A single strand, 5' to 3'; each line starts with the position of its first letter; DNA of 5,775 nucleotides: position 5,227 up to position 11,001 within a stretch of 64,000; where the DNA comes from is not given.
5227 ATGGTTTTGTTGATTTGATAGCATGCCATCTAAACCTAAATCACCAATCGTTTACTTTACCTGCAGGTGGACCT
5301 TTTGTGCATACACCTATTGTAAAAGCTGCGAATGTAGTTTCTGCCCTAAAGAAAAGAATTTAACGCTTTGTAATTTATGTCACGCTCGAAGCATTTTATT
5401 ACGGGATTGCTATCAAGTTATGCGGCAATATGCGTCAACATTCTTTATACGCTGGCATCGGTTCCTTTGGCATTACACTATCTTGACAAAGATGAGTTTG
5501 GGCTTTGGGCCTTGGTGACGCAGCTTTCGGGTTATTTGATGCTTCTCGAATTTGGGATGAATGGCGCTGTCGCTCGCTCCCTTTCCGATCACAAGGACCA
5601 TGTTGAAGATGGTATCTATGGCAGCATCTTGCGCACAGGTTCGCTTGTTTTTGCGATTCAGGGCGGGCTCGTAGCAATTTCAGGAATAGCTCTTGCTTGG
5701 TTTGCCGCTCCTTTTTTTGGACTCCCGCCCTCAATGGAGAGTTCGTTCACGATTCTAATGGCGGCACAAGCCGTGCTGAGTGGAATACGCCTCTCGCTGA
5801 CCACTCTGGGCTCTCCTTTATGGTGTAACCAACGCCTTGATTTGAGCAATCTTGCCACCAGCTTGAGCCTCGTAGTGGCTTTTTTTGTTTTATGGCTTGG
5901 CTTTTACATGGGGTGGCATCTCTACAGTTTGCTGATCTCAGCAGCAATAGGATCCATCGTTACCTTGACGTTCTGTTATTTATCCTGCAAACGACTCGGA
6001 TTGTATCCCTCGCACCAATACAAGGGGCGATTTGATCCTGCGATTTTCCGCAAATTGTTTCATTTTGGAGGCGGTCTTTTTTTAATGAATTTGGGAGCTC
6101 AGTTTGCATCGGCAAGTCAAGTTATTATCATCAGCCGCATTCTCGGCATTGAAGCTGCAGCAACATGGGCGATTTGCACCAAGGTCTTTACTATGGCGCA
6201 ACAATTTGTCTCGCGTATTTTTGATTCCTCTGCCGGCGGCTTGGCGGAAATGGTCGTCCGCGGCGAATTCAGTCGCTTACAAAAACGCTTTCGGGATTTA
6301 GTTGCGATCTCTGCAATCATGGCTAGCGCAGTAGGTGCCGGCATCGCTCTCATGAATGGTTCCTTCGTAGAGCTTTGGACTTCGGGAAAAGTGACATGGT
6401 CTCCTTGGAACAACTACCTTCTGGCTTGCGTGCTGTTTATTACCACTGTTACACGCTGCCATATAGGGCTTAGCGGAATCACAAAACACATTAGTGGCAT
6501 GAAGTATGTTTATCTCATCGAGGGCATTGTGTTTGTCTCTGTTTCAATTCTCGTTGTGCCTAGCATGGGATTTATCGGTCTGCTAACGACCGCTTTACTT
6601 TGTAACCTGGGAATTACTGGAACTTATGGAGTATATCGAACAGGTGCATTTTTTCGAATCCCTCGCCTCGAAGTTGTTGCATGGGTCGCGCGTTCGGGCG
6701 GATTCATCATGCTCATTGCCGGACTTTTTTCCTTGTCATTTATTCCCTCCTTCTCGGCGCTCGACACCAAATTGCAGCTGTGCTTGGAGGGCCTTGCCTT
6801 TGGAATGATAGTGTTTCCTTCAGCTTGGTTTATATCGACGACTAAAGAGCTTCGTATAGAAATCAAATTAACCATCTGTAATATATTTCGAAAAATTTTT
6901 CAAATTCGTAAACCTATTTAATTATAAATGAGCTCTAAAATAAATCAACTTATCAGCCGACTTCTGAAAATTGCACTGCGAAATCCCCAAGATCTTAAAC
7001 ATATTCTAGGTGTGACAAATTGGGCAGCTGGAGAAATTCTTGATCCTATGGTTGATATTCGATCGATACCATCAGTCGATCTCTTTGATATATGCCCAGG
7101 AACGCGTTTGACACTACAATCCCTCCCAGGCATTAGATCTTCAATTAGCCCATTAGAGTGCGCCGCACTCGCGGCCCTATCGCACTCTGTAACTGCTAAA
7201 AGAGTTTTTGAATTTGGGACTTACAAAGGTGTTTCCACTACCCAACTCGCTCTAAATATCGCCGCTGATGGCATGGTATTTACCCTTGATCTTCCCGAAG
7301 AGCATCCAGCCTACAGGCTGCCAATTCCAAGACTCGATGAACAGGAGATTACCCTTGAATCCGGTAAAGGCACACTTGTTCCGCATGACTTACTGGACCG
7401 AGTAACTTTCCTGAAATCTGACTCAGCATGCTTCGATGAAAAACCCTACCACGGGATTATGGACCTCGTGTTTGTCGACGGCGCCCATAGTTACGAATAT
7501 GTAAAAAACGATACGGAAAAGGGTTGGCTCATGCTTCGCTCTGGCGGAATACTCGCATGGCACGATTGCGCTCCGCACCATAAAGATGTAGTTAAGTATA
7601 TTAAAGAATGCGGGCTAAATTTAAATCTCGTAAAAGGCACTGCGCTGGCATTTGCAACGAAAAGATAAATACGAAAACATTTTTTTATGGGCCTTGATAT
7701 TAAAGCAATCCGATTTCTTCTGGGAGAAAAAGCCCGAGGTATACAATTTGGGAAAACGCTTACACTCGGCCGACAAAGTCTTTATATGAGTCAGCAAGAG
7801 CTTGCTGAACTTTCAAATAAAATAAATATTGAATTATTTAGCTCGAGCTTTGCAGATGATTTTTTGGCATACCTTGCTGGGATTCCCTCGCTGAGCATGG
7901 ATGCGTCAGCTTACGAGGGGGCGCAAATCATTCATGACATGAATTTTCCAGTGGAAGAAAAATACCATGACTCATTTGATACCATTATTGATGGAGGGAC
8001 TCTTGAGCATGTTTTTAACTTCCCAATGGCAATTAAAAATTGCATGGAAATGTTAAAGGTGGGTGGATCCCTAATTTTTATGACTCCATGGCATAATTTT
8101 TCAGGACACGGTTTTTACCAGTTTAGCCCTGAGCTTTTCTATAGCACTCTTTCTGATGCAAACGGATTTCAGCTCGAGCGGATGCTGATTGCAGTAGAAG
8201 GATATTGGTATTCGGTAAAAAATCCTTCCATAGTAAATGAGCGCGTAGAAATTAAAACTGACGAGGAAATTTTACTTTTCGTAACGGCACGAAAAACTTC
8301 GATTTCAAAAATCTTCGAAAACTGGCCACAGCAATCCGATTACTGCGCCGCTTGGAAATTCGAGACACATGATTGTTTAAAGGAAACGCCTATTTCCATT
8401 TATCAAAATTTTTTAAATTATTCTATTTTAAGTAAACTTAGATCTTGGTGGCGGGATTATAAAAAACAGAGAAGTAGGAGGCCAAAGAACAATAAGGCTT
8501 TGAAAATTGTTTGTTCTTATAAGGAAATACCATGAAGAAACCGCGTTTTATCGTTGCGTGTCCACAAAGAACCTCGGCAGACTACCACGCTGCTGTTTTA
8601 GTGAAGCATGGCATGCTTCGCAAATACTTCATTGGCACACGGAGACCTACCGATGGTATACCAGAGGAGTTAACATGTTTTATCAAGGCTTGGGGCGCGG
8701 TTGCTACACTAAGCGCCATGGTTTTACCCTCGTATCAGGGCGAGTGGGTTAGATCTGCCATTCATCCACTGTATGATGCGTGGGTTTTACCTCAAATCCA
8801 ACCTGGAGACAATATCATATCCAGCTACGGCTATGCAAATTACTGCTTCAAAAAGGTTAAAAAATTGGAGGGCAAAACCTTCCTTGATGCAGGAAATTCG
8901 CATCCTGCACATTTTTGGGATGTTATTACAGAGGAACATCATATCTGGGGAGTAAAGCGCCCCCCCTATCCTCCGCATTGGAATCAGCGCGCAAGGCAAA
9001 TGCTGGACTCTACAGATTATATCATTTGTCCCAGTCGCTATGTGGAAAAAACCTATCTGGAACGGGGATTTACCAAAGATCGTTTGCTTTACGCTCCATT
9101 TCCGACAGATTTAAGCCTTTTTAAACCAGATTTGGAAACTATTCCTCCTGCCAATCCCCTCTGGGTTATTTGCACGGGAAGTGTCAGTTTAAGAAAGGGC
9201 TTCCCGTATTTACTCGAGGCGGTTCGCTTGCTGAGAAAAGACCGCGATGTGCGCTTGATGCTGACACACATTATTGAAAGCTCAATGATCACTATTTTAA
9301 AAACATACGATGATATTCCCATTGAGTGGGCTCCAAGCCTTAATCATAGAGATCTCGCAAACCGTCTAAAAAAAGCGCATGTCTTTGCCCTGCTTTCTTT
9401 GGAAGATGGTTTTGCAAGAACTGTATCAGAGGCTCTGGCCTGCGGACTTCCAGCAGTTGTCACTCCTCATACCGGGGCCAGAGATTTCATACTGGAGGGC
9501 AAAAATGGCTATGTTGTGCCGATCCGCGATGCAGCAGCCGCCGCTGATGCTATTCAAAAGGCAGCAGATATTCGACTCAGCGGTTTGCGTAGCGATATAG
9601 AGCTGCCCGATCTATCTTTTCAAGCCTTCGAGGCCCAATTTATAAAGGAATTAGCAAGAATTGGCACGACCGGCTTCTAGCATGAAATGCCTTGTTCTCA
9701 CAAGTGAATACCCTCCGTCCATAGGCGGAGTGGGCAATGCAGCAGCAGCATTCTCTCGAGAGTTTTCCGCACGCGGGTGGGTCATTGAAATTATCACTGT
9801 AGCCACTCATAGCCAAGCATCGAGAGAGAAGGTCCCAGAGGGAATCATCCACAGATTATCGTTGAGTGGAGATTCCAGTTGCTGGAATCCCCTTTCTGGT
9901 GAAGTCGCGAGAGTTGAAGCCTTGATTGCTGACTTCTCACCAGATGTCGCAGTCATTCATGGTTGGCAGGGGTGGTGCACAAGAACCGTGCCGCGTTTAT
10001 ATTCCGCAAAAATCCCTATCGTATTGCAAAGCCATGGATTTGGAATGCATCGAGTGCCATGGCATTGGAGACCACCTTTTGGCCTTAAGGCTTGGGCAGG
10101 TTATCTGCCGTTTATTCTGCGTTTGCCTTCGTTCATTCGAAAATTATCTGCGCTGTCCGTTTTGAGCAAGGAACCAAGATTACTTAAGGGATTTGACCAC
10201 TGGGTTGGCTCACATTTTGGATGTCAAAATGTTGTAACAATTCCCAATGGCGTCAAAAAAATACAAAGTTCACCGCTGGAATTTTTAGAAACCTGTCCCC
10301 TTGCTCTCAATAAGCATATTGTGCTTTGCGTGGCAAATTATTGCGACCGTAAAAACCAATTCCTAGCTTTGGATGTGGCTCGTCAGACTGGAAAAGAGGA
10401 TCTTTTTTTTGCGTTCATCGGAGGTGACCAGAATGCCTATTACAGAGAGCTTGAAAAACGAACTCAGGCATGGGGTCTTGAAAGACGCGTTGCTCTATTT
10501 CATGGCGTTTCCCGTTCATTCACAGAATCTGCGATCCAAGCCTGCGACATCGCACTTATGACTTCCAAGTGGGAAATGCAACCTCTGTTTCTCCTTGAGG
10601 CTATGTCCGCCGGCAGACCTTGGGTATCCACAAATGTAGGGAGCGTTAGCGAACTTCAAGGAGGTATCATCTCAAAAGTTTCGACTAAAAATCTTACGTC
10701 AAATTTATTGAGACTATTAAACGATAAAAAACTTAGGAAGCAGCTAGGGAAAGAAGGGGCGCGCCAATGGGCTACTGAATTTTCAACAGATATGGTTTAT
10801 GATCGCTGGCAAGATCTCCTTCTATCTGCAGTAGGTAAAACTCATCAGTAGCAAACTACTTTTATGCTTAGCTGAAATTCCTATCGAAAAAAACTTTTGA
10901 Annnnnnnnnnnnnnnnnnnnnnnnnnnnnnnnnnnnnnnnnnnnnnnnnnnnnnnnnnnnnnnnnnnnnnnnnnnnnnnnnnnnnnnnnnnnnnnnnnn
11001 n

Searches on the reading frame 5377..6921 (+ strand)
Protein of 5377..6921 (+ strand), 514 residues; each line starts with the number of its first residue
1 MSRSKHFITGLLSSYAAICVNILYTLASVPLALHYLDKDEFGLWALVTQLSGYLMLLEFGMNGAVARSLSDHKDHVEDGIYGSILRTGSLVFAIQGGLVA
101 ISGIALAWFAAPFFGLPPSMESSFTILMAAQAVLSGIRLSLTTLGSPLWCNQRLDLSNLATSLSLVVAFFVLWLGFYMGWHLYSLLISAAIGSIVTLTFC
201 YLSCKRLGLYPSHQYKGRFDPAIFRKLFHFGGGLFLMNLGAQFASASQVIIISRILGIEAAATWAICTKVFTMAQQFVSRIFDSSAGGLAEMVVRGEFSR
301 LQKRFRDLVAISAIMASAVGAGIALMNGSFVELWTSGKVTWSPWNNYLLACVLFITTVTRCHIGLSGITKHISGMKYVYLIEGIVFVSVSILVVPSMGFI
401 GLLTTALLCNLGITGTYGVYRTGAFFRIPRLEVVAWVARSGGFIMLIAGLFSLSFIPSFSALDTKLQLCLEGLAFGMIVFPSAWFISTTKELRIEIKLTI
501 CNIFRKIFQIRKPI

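Call 68: search_protein_families(library=pfam, proteins=[window:5377-6921:+], max_evalue=0.0001)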
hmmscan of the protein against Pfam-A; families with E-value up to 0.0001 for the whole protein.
window:5377-6921:+ (514 aa): 2 families
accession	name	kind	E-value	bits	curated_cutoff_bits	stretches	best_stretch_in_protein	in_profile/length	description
PF01943.22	Polysacc_synt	-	9.6e-14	51.9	28.2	1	16-282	11-262/274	Polysaccharide biosynthesis protein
PF13440.11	Polysacc_synt_3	-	3.4e-09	36.8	23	1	36-333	6-282/293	Polysaccharide biosynthesis protein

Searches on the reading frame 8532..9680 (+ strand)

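Call 68: search_protein_families(library=pfam, proteins=[window:8532-9680:+], max_evalue=0.0001)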
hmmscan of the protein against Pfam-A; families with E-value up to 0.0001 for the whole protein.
window:8532-9680:+ (382 aa): 4 families
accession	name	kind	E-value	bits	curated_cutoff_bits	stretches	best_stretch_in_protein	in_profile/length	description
PF00534.26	Glycos_transf_1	-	1.4e-20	74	26.4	1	208-345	14-156/172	Glycosyl transferases group 1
PF13692.12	Glyco_trans_1_4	-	2.7e-20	73.5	27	1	212-344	4-139/142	Glycosyl transferases group 1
PF20706.3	GT4-conflict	-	1e-06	28.4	26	1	271-335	271-340/385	Family 4 Glycosyltransferase in conflict systems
PF13439.12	Glyco_transf_4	-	3.8e-05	24.2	28.5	0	129-189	106-163/170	Glycosyltransferase Family 4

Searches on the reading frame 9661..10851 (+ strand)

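Call 68: search_protein_families(library=pfam, proteins=[window:9661-10851:+], max_evalue=0.0001)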
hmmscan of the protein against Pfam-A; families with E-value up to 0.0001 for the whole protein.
window:9661-10851:+ (396 aa): 4 families
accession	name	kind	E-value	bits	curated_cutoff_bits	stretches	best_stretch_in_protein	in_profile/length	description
PF00534.26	Glycos_transf_1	-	3.2e-19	69.5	26.4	1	216-367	13-170/172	Glycosyl transferases group 1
PF13692.12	Glyco_trans_1_4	-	1.8e-16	61.2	27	1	219-355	2-142/142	Glycosyl transferases group 1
PF13579.12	Glyco_trans_4_4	-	1.4e-10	42.2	29.7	1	22-145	1-115/158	Glycosyl transferase 4-like domain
PF13439.12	Glyco_transf_4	-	1.3e-07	32.2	28.5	1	21-137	1-115/170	Glycosyltransferase Family 4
